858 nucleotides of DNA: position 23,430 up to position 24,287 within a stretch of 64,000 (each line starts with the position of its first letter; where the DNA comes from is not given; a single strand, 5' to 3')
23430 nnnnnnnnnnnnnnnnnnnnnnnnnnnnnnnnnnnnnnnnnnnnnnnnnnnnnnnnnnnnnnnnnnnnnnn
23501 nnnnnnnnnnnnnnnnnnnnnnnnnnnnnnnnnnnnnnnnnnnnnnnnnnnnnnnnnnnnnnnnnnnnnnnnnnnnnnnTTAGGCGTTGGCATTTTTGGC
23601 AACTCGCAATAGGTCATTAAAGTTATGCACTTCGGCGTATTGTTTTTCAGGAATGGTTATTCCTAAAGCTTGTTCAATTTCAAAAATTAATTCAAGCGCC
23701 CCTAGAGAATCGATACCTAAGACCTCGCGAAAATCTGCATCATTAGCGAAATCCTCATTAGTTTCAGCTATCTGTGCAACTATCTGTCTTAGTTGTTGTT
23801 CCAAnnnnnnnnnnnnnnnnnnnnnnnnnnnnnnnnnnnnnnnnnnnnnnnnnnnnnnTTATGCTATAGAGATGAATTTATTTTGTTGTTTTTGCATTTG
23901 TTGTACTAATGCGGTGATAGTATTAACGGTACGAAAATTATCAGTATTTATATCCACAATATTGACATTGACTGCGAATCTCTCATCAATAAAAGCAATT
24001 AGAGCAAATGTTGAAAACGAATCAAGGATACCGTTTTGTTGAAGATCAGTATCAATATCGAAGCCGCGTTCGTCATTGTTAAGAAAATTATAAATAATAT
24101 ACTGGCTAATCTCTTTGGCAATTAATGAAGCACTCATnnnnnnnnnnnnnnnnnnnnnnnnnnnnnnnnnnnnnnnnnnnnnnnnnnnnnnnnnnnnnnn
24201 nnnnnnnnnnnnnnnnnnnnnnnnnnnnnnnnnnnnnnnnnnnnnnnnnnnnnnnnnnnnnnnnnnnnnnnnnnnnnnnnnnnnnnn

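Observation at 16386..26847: Cryptic nine-gene KS/ACP locus with radical enzymes (B12-radical SAM plus activase-dependent dehydratase)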

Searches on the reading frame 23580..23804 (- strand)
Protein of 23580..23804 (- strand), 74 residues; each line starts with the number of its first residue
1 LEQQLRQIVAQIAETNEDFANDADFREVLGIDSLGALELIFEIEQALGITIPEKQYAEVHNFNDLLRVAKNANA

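Call 3: search_protein_families(library=pfam, proteins=[window:23580-23804:-], max_evalue=0.01)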
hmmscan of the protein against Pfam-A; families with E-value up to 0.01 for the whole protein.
window:23580-23804:- (74 aa): 1 family
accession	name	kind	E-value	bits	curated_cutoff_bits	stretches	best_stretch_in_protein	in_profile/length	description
PF00550.31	PP-binding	-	2.3e-13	50.6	20.8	1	3-67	1-65/67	Phosphopantetheine attachment site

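Call 4: search_protein_families(library=ncbifam, proteins=[window:23580-23804:-], max_evalue=0.01)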
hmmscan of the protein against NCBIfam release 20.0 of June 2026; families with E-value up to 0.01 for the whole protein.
window:23580-23804:- (74 aa): 17 families
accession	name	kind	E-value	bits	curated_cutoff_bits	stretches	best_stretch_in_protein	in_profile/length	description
NF002148.0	PRK00982.1-2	subfamily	1.6e-10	40.6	71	1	3-69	7-74/79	acyl carrier protein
TIGR00517.1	acyl_carrier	equivalog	1.6e-09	37.5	70.45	1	5-64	8-68/77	acyl carrier protein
NF058660.1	cispen_ACP_AmcB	equivalog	3.2e-09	36.9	80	1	15-68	19-71/80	cispentacin biosynthesis acyl carrier protein AmcB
NF002151.0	PRK00982.1-5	equivalog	7.6e-09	35.6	92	1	4-67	7-71/78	acyl carrier protein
NF002149.0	PRK00982.1-3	equivalog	6e-08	32.5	106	1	2-58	5-62/78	acyl carrier protein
NF005079.0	PRK06508.1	equivalog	8.4e-07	29.3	83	1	5-58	8-62/93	acyl carrier protein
NF002150.0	PRK00982.1-4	subfamily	5.8e-06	26.5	66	1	8-66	14-72/80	acyl carrier protein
NF002147.0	PRK00982.1-1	equivalog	6.7e-06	25.8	84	1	4-70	11-78/83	acyl carrier protein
NF009104.0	PRK12449.1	equivalog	8.1e-06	25.7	70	1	7-66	13-72/80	acyl carrier protein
NF005480.0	PRK07081.1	equivalog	5e-05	23.2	72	1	1-55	1-57/83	acyl carrier protein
NF003464.0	PRK05087.1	equivalog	0.00015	21.7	68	1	2-54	4-57/78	D-alanine--poly(phosphoribitol) ligase subunit DltC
NF003757.0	PRK05350.1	equivalog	0.00016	21.8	65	1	4-68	10-75/83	acyl carrier protein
NF005798.0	PRK07639.1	equivalog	0.00017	22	100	1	17-56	24-63/91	petrobactin biosynthesis protein AsbD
NF040636.1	AcpM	exception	0.00024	21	146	1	16-67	22-73/93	meromycolate extension acyl carrier protein AcpM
NF006031.0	PRK08172.1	equivalog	0.0008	20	76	1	5-71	9-76/82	acyl carrier protein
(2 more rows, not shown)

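Call 25: search_solved_structures(query=window:23580-23804:-, max_evalue=0.001)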
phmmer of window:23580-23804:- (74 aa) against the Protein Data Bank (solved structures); distinct sequences matched with E-value up to 0.001: 42.
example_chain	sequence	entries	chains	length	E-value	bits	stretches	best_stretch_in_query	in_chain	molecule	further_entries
2ehs_A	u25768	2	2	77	6.5e-07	32.9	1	1-70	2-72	Acyl carrier protein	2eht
7qv0_D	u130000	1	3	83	1.2e-06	32.1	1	1-70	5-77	Acyl carrier protein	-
7e42_A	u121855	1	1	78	1.5e-06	31.7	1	2-61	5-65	Acyl carrier protein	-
4zjb_G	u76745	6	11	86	1.6e-06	31.6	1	16-69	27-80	Acyl carrier protein | Acyl carrier protein,Acyl carrier protein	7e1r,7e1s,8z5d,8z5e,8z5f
8jfg_G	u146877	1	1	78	1.8e-06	31.5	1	15-69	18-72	Acyl carrier protein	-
8jfi_G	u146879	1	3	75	1.8e-06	31.5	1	16-69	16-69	Acyl carrier protein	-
8jfh_E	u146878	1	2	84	1.9e-06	31.4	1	15-69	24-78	Acyl carrier protein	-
8jfn_B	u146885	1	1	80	1.9e-06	31.4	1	15-69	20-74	Acyl carrier protein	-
5h9g_A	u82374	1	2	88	2e-06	31.3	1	16-69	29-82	Acyl carrier protein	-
6ihc_G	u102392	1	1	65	4e-06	30.4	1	17-67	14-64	holo-form acyl carrier protein (holo-ACP)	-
5h9h_A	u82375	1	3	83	8.2e-06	29.4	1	15-69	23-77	Acyl carrier protein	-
4dxe_H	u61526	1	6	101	1.3e-05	28.8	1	11-68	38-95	Acyl carrier protein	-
2k92_A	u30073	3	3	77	3.4e-05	27.5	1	2-59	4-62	Acyl carrier protein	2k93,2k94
6dfl_B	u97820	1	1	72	4.6e-05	27.1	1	2-59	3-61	Acyl carrier protein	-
9mlw_C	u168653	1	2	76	4.7e-05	27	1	2-59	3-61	Acyl carrier protein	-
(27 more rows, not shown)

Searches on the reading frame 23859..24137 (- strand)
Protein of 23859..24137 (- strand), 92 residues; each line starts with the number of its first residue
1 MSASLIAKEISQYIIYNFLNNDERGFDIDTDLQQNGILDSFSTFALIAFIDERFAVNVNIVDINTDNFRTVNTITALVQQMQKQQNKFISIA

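Call 3: search_protein_families(library=pfam, proteins=[window:23859-24137:-], max_evalue=0.01)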
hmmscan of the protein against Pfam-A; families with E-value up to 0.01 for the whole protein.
window:23859-24137:- (92 aa): 1 family
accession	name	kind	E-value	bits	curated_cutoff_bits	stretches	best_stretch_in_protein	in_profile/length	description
PF14573.12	PP-binding_2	-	0.0079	16.8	32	1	34-89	42-95/96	Acyl-carrier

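Call 4: search_protein_families(library=ncbifam, proteins=[window:23859-24137:-], max_evalue=0.01)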
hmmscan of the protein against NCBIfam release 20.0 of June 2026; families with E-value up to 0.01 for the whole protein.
window:23859-24137:- (92 aa): 8 families
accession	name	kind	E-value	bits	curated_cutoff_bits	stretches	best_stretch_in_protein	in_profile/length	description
NF003464.0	PRK05087.1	equivalog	2.6e-11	43.4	68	1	14-82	10-78/78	D-alanine--poly(phosphoribitol) ligase subunit DltC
NF052616.1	ACP_for_OlsHI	equivalog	5.8e-11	42.6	130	1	6-82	4-81/83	ornithine lipid biosynthesis acyl carrier protein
TIGR01688.1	dltC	equivalog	2.8e-08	33.7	52.35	1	27-79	20-72/73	D-alanine--poly(phosphoribitol) ligase subunit 2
NF058660.1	cispen_ACP_AmcB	equivalog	8e-07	29.2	80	1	22-82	19-79/80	cispentacin biosynthesis acyl carrier protein AmcB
NF005480.0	PRK07081.1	equivalog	8.3e-05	22.5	72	1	27-85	23-80/83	acyl carrier protein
NF005798.0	PRK07639.1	equivalog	0.0003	21.2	100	1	26-86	26-86/91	petrobactin biosynthesis protein AsbD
TIGR00517.1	acyl_carrier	equivalog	0.0041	17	70.45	1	12-80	9-75/77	acyl carrier protein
NF002148.0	PRK00982.1-2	subfamily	0.0054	16.5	71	1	13-82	11-78/79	acyl carrier protein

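Call 26: search_solved_structures(query=window:23859-24137:-, max_evalue=1)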
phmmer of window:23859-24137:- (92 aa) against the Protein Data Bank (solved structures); distinct sequences matched with E-value up to 1: 21.
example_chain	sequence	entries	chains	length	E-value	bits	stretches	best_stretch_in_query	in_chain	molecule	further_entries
2my5_A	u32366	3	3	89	1.1e-09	41.7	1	8-78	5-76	Peptidyl carrier protein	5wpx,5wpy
2my6_A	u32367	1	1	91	2.9e-09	40.5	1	7-78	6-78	Peptidyl carrier protein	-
5jdx_A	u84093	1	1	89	1.5e-08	38.2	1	9-83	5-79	Putative peptidyl carrier protein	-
7thn_E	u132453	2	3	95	1.9e-08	37.8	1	9-83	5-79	Probable acyl carrier protein PigG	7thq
6cxt_A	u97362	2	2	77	2.5e-08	37.5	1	17-81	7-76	Alpha/beta hydrolase fold protein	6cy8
5gxt_A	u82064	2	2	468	1.7e-07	34.9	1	3-84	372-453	Maltose-binding periplasmic protein,PigG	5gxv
9xgl_A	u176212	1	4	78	2.6e-05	27.9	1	20-81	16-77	D-alanyl carrier protein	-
8jf2_F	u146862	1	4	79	4.7e-05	27.1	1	26-81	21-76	D-alanyl carrier protein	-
6bug_A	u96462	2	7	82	5e-05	27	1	25-81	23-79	D-alanyl carrier protein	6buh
9xgm_A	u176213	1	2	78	7e-05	26.5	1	20-81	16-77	D-alanyl carrier protein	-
4bpg_A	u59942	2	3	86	7.8e-05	26.4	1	28-84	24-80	D-ALANINE--POLY(PHOSPHORIBITOL) LIGASE SUBUNIT 2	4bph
4bpf_A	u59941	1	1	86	0.00021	25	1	28-84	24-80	D-ALANINE--POLY(PHOSPHORIBITOL) LIGASE SUBUNIT 2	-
1dv5_A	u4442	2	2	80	0.00051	23.8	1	15-82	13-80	APO-D-ALANYL CARRIER PROTEIN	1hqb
2n5h_A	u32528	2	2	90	0.0009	23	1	6-84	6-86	Peptidyl carrier protein PltL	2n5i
6o6e_E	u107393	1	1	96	0.0011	22.8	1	6-84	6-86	Peptidyl carrier protein PltL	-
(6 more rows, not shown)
